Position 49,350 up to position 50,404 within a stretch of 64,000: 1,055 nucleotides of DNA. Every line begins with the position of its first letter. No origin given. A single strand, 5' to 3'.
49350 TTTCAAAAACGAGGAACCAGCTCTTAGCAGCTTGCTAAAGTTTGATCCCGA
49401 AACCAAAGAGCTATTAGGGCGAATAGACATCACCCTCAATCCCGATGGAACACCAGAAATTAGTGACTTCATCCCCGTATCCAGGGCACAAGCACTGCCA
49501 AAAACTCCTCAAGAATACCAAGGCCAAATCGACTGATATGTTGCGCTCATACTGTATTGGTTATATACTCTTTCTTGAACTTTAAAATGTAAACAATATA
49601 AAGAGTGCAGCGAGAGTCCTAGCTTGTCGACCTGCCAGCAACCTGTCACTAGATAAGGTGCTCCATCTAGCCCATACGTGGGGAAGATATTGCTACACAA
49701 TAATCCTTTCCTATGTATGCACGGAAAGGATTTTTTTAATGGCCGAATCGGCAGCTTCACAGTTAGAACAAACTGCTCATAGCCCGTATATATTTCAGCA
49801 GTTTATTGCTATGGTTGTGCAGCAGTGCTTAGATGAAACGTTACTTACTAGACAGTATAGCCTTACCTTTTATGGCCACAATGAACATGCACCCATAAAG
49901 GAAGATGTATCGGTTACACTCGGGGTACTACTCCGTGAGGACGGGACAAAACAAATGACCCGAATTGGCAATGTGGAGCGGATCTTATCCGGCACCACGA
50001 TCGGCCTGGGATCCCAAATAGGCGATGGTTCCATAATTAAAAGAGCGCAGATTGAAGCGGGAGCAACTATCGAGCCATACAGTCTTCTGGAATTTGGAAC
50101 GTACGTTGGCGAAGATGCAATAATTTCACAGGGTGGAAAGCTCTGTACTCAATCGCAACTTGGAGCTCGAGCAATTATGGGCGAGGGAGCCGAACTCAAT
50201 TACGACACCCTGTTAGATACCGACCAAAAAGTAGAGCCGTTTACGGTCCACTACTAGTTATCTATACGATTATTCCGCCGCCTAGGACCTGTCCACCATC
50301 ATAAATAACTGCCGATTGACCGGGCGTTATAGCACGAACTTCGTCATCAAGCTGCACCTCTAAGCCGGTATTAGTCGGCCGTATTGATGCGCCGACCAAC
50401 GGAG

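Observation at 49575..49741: Riboswitch-like leader: promoter, about 90-nt structured region, and a terminator whose 3' arm is the SD of the downstream gene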

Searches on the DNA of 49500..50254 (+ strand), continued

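Call 42: search_with_rna_model(model_id=R1, sources=[window, L022, L081, L083, L084, L085, L086, L087, L088, L089, L090, L091, L092, L093, L094, L095, L096, L097, L098, L099, L100, L101, L102, L103, L104, L105, L106, L107, L108, L109, L110, L111, L112, L113, L114, L115, L116, L117, L118, L119, L120, L121, L122, L123, L124, L125, L126, L127, L128, L129, L130, L131, L132, L133, L134, L135, L136, L137, L138, L139, L140, L141, L142, L143, L144, L145, L146, L147, L148, L149, L150, L151, L152, L153, L154, L155, L156, L157, L158, L159, L160, L161, L162, L163, L164, L165, L166, L167, L168, L169, L170, L171, L172, L173, L174, L175, L176, L177, L178, L179], max_evalue=0.001, make_alignment=true)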
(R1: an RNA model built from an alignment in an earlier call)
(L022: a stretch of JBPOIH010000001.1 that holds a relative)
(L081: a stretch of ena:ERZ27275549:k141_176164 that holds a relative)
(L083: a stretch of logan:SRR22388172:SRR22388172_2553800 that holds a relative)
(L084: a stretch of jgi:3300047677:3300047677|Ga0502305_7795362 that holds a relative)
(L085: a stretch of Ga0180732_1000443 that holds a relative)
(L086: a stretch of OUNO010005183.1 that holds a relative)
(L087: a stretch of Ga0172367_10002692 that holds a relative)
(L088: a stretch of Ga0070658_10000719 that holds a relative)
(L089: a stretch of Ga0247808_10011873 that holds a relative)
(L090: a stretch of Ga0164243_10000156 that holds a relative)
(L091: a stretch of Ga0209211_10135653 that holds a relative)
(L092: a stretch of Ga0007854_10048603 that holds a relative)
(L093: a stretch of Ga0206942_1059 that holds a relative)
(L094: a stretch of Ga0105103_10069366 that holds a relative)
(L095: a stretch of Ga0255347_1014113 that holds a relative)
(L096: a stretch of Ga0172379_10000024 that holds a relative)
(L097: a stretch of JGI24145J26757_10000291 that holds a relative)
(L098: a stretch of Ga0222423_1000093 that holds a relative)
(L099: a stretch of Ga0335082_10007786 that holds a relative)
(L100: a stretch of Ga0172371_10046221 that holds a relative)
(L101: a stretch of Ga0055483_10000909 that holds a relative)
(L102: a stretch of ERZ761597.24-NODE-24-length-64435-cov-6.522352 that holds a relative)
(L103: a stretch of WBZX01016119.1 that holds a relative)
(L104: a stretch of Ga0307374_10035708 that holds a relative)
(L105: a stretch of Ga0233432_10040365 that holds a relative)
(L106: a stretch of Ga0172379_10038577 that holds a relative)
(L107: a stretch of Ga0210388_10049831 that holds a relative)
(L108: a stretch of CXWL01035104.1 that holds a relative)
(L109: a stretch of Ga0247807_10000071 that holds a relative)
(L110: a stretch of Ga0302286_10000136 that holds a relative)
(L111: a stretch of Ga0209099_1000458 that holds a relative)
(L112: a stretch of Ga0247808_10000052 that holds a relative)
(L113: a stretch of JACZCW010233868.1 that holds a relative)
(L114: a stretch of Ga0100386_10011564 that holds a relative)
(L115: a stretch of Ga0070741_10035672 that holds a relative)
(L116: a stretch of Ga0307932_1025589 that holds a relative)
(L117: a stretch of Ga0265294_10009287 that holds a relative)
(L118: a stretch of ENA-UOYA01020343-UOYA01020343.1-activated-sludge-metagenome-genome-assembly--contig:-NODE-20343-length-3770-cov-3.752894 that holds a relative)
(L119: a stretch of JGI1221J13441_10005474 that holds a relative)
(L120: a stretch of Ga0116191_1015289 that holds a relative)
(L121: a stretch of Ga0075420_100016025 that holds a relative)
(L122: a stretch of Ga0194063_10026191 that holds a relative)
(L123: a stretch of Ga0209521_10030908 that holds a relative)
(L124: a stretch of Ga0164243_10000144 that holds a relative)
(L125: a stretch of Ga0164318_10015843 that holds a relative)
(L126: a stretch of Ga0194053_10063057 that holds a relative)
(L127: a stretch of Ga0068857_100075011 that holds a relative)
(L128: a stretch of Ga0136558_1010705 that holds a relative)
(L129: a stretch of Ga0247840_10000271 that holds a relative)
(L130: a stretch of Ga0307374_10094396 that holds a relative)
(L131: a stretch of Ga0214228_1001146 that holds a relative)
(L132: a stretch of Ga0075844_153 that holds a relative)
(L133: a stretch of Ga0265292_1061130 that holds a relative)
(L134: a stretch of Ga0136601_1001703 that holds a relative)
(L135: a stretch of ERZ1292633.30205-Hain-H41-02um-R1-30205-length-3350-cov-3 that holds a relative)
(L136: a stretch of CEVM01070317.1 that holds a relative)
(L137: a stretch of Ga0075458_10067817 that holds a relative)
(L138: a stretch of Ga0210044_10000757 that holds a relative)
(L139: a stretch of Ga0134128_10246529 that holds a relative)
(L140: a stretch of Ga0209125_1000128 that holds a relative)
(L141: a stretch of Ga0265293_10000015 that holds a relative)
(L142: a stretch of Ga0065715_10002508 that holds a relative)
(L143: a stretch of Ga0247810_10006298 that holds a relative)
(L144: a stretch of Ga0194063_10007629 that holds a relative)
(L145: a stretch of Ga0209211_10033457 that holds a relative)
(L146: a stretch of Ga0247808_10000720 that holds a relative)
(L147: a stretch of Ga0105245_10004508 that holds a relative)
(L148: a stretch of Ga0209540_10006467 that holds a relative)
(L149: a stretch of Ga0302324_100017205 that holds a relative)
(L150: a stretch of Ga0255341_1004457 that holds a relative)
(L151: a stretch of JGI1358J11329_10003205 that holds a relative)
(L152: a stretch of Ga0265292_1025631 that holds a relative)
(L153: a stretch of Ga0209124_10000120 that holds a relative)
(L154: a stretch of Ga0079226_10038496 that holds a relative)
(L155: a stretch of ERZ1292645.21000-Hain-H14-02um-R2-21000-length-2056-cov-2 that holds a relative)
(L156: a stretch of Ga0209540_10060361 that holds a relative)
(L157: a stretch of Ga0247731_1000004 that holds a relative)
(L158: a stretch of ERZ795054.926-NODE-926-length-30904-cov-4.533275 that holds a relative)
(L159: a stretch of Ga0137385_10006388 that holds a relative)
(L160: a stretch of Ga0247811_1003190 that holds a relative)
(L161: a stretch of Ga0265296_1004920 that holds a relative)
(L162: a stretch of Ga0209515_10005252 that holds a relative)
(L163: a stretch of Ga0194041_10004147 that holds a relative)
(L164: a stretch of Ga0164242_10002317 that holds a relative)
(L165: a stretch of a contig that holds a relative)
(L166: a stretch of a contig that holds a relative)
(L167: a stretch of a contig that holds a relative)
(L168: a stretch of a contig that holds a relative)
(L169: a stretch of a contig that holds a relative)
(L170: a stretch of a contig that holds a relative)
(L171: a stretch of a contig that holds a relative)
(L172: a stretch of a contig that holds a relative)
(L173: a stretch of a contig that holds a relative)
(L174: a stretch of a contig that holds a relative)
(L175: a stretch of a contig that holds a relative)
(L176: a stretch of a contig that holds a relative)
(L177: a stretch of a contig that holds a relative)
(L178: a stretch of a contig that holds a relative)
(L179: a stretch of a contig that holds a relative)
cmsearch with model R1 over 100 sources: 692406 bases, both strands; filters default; matches with E-value up to 0.001: 101.
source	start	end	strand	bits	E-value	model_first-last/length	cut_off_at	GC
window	49591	49695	+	112.1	7e-27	1-109/109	no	0.48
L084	729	834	+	105.4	4.5e-25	1-109/109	no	0.5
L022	8761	8868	-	104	1.1e-24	1-109/109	no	0.49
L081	357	467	+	103.5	1.5e-24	1-109/109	no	0.49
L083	3898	4007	+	103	2.1e-24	1-109/109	no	0.45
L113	619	731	-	97.1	8e-23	1-109/109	no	0.53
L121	3455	3560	+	96.8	9.5e-23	1-109/109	no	0.49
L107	945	1057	-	95.8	1.8e-22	1-109/109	no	0.45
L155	1477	1589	-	95.2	2.5e-22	1-109/109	no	0.5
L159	7229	7341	+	95.1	2.7e-22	1-109/109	no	0.5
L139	869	978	-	93.1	9.3e-22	1-109/109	no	0.58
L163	2826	2941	-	91.9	2e-21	1-109/109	no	0.41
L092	377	491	-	91.4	2.7e-21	1-109/109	no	0.43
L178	996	1104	+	90.5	4.8e-21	1-109/109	no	0.52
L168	2512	2616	-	90.2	5.6e-21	1-109/109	no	0.56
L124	136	260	-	89.7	7.8e-21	1-109/109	no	0.48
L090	6230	6354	-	89.3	1e-20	1-109/109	no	0.48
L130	1045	1153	-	88.5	1.6e-20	1-109/109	no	0.53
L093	3622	3730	+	88.3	1.9e-20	1-109/109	no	0.5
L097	8393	8495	-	87.1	3.9e-20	1-109/109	no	0.43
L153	6156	6258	+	87.1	3.9e-20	1-109/109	no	0.43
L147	160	264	-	86.8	4.6e-20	1-109/109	no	0.53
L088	16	130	-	86.5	5.5e-20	1-109/109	no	0.52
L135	2935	3047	+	86.3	6.4e-20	1-109/109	no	0.51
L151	841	942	+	86.1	7.4e-20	1-109/109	no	0.46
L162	11666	11767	+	86.1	7.4e-20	1-109/109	no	0.46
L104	5498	5601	-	85.2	1.3e-19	6-109/109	5'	0.52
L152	1575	1677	-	83.9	2.9e-19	1-109/109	no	0.47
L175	3371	3481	+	83.7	3.2e-19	1-109/109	no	0.45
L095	3686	3786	+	83.5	3.6e-19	1-109/109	no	0.48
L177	11550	11650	+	83.5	3.6e-19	1-109/109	no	0.48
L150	3157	3257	-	83.4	3.8e-19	1-109/109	no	0.47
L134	4657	4760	-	83.3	4.1e-19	1-109/109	no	0.46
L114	2682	2791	-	82.8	5.6e-19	1-109/109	no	0.53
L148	185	288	-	82.6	6.5e-19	1-109/109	no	0.44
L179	1081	1184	-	81.5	1.3e-18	1-109/109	no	0.47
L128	3208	3319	+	81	1.8e-18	1-109/109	no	0.5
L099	10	125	+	80.7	2.1e-18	1-109/109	no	0.53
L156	475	576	-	79.8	3.5e-18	1-109/109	no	0.46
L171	2254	2356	+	79.7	3.9e-18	1-109/109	no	0.47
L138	3807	3916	-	79.7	3.9e-18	1-109/109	no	0.52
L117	8120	8230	+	79.6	4e-18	1-109/109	no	0.48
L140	3286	3396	-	79.5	4.3e-18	1-109/109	no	0.47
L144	2539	2643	-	79.5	4.3e-18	1-109/109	no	0.42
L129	388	492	-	79.4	4.8e-18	1-109/109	no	0.45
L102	1096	1201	+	78.8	6.6e-18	1-109/109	no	0.49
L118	3577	3690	+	77.4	1.7e-17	1-109/109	no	0.55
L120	1955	2068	-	77.4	1.7e-17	1-109/109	no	0.55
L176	1243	1346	+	77.3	1.8e-17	1-109/109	no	0.51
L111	769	879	-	77.1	2e-17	1-109/109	no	0.47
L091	87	205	+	76.5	2.9e-17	1-109/109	no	0.46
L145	319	425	-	76.4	3e-17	1-109/109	no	0.5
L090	4424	4550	-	75.5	5.4e-17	1-109/109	no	0.52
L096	74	184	-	75.3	5.9e-17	1-109/109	no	0.52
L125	6677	6785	-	74.8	8.2e-17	1-109/109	no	0.47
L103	476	587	-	74.7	8.7e-17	1-109/109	no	0.48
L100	3818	3928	-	74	1.4e-16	1-109/109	no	0.53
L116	640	743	-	73.9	1.4e-16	1-109/109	no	0.51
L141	10137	10235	+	73.6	1.8e-16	1-109/109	no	0.53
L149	10951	11053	+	73.4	2e-16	1-109/109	no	0.62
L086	837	935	+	73.3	2.1e-16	1-109/109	no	0.48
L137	103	206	-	73.2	2.2e-16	1-109/109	no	0.52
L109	546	665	-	72.5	3.4e-16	1-109/109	no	0.5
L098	2717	2826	-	72.5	3.5e-16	1-109/109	no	0.55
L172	2165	2264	+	72.4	3.6e-16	1-109/109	no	0.51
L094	1654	1757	-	72.2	4.1e-16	1-109/109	no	0.58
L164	5598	5714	+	72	4.8e-16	1-109/109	no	0.63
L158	1305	1415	+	71.6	5.8e-16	1-109/109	no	0.51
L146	10953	11077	-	71.4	6.8e-16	1-109/109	no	0.52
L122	796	905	+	71.3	7e-16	1-109/109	no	0.46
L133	70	183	+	71.2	7.8e-16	1-109/109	no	0.49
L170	864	988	+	71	8.4e-16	1-109/109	no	0.58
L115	3882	3983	-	71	8.9e-16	1-109/109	no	0.46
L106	2037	2148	-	70.3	1.4e-15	1-109/109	no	0.53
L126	1392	1501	+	69.8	1.8e-15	1-109/109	no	0.51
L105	1632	1754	+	69.5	2.2e-15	1-109/109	no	0.5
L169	2142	2254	-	69.1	2.8e-15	1-109/109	no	0.54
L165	196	311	-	68.4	4.4e-15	1-109/109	no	0.51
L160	2740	2842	+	68.4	4.5e-15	1-109/109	no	0.52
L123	2768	2878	-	68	5.5e-15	1-109/109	no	0.51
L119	252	363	+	67.9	5.8e-15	1-109/109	no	0.51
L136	2581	2684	-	67.5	7.7e-15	1-109/109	no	0.55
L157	5327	5437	-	66.2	1.8e-14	1-109/109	no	0.52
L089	4017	4140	+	65.8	2.3e-14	1-109/109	no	0.5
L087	3637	3748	+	65.7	2.3e-14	1-109/109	no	0.52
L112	302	412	+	65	3.7e-14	1-109/109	no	0.55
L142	4173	4288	+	64.9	3.8e-14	1-109/109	no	0.48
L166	1916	2059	-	64.4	5.2e-14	1-109/109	no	0.47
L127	1959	2107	-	64.2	5.9e-14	1-109/109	no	0.46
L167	4674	4798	-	63.8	7.6e-14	1-109/109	no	0.5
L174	7026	7144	+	63.5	9.2e-14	1-109/109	no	0.52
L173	269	384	+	63.1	1.2e-13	1-109/109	no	0.51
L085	3327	3441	+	62.7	1.5e-13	1-109/109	no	0.46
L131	1396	1505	-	62.5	1.7e-13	1-109/109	no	0.54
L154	2459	2564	+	62.5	1.7e-13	1-109/109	no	0.5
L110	6272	6375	-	61.4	3.4e-13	1-109/109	no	0.48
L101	154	264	-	60.9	4.5e-13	1-109/109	no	0.46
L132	4475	4584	+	60.9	4.6e-13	1-109/109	no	0.46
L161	2682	2791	-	59.3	1.3e-12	1-109/109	no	0.53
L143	4707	4819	+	55.2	1.6e-11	1-109/109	no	0.44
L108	986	1063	+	40.4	1.6e-07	12-100/109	no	0.58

Alignment A4: 101 matches aligned to the model, 199 columns, each read 5' to 3' on its own strand. Consensus structure (alignment columns), stored with it:
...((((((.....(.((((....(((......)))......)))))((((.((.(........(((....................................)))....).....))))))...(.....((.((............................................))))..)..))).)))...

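Call 72: search_rna_families(sources=[L205, L207, L208, L209, L210, L211], threshold=evalue, max_evalue=0.01)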
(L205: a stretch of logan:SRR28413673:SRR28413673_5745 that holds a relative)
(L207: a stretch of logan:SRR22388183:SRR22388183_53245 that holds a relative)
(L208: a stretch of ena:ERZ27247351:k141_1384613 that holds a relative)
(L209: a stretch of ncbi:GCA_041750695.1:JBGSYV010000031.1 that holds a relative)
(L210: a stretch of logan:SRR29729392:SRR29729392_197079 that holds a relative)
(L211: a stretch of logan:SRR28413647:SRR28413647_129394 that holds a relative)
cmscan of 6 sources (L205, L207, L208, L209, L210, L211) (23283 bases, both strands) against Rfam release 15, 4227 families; matches with E-value up to 0.01: 5.
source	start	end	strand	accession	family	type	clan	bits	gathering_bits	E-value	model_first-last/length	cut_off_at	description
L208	2858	2959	+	RF00162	SAM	Cis-reg; riboswitch;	CL00012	55.9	44.4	1.2e-10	1-108/108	no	SAM riboswitch aptamer (S box leader)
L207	2834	2950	+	RF00162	SAM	Cis-reg; riboswitch;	CL00012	48.1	44.4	2.2e-08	1-108/108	no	SAM riboswitch aptamer (S box leader)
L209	373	471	+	RF00162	SAM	Cis-reg; riboswitch;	CL00012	43.9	44.4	3.7e-07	1-108/108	no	SAM riboswitch aptamer (S box leader)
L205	2861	2959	+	RF00162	SAM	Cis-reg; riboswitch;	CL00012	43.7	44.4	4.3e-07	1-108/108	no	SAM riboswitch aptamer (S box leader)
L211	760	862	+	RF00162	SAM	Cis-reg; riboswitch;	CL00012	42.5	44.4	9.5e-07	1-108/108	no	SAM riboswitch aptamer (S box leader)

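Call 73: search_with_rna_model(model_id=R1, sources=[window, L022, L081, L083, L084, L205, L207, L208, L209, L210, L211], max_evalue=1, make_alignment=true)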
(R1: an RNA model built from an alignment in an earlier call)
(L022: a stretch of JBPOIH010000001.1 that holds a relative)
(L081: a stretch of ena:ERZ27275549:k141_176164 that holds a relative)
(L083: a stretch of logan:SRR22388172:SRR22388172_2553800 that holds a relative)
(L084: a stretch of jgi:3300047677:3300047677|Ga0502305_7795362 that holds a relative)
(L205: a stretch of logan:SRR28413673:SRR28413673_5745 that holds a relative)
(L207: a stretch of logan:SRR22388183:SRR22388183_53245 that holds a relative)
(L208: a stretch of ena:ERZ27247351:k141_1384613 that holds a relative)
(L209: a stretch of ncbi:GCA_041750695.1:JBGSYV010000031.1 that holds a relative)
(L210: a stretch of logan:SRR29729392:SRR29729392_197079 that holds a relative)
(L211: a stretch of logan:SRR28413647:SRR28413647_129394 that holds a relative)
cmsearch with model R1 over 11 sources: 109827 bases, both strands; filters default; matches with E-value up to 1: 12.
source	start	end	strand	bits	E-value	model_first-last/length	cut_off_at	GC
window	49591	49695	+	112.1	1.1e-27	1-109/109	no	0.48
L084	729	834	+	105.4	7.1e-26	1-109/109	no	0.5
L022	8761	8868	-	104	1.7e-25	1-109/109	no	0.49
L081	357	467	+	103.5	2.3e-25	1-109/109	no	0.49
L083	3898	4007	+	103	3.3e-25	1-109/109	no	0.45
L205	2859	2961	+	96.7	1.6e-23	1-109/109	no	0.51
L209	371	473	+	94.3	6.9e-23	1-109/109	no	0.43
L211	758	864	+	90.1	9.6e-22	1-109/109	no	0.47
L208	2856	2961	+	78.3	1.5e-18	1-109/109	no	0.54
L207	2832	2952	+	74.5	1.6e-17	1-109/109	no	0.5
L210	1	85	+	15.7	0.11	59-109/109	5'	0.51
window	5994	6090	-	13.7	0.4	1-109/109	no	0.45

Alignment A6: 12 matches aligned to the model, 173 columns, each read 5' to 3' on its own strand. Consensus structure (alignment columns), stored with it:
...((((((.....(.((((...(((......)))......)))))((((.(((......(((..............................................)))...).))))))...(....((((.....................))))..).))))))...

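Call 74: search_with_rna_model(model_id=R1, sources=[window, L022, L081, L083, L084, L205, L207, L208, L209, L211], max_evalue=1e-10, make_alignment=true, show_alignments=0)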
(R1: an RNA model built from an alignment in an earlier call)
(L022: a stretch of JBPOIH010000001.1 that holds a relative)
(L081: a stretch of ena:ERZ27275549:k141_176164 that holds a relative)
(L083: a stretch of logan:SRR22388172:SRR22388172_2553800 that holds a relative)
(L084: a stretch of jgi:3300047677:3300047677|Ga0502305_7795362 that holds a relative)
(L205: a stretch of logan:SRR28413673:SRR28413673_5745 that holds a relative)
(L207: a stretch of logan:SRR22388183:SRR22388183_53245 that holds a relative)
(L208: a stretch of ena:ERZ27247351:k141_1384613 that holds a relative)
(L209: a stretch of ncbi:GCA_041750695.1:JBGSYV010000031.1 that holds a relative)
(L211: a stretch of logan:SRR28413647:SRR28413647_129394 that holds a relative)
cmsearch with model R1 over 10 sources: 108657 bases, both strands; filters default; matches with E-value up to 1e-10: 10.
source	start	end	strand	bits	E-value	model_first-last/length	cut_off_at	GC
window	49591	49695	+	112.1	1.1e-27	1-109/109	no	0.48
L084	729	834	+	105.4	7.1e-26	1-109/109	no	0.5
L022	8761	8868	-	104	1.7e-25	1-109/109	no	0.49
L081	357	467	+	103.5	2.3e-25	1-109/109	no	0.49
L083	3898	4007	+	103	3.2e-25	1-109/109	no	0.45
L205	2859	2961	+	96.7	1.6e-23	1-109/109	no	0.51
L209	371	473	+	94.3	6.8e-23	1-109/109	no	0.43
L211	758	864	+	90.1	9.5e-22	1-109/109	no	0.47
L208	2856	2961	+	78.3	1.5e-18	1-109/109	no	0.54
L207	2832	2952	+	74.5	1.6e-17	1-109/109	no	0.5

Alignment A7: 10 matches aligned to the model, 141 columns, each read 5' to 3' on its own strand. Consensus structure (alignment columns), stored with it:
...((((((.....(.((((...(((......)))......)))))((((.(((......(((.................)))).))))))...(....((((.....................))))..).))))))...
